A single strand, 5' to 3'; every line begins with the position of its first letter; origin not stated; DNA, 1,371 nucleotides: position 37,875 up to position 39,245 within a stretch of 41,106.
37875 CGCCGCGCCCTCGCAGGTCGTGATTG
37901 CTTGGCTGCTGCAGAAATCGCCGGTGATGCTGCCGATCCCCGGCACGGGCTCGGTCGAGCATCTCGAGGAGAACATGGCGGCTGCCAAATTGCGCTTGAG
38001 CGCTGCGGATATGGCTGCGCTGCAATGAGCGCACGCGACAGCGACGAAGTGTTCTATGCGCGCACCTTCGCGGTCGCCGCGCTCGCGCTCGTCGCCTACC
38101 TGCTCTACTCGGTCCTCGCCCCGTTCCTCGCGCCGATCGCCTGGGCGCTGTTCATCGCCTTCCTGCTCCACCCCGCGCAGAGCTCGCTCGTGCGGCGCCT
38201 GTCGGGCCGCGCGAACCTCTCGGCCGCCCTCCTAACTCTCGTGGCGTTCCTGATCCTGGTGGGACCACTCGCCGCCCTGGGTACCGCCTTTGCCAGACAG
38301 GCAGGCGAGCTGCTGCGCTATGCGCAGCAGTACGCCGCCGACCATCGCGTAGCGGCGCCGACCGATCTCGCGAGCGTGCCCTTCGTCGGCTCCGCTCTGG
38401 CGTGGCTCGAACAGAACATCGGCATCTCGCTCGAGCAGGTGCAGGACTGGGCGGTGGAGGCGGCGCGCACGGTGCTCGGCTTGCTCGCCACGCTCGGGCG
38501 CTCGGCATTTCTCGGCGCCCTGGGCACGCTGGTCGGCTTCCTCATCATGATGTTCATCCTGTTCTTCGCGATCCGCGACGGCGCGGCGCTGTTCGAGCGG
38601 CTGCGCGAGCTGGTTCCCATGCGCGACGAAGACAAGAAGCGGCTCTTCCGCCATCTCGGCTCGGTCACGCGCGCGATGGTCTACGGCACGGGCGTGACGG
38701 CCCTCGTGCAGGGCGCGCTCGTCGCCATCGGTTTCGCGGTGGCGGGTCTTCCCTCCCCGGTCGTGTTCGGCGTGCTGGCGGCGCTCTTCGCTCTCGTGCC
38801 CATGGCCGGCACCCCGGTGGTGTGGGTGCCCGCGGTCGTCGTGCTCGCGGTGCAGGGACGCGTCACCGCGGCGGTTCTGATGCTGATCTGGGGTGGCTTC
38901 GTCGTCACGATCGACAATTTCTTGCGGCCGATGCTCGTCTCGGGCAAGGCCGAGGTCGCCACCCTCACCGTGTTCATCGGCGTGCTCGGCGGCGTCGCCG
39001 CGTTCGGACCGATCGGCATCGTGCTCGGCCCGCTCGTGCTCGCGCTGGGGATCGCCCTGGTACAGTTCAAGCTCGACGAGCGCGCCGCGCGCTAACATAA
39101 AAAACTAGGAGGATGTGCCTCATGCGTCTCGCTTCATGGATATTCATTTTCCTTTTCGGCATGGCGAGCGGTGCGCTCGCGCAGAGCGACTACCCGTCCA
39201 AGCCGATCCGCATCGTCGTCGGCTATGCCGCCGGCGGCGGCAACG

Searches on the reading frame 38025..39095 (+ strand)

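Call 64: search_protein_families(library=pfam, proteins=[window:38025-39095:+], max_evalue=0.001)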
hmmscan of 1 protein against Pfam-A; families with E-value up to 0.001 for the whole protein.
window:38025-39095:+ (356 aa): 1 family
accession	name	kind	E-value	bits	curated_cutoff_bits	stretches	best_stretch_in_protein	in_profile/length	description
PF01594.21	AI-2E_transport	-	2.7e-46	158.7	34.3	1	16-347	3-324/327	AI-2E family transporter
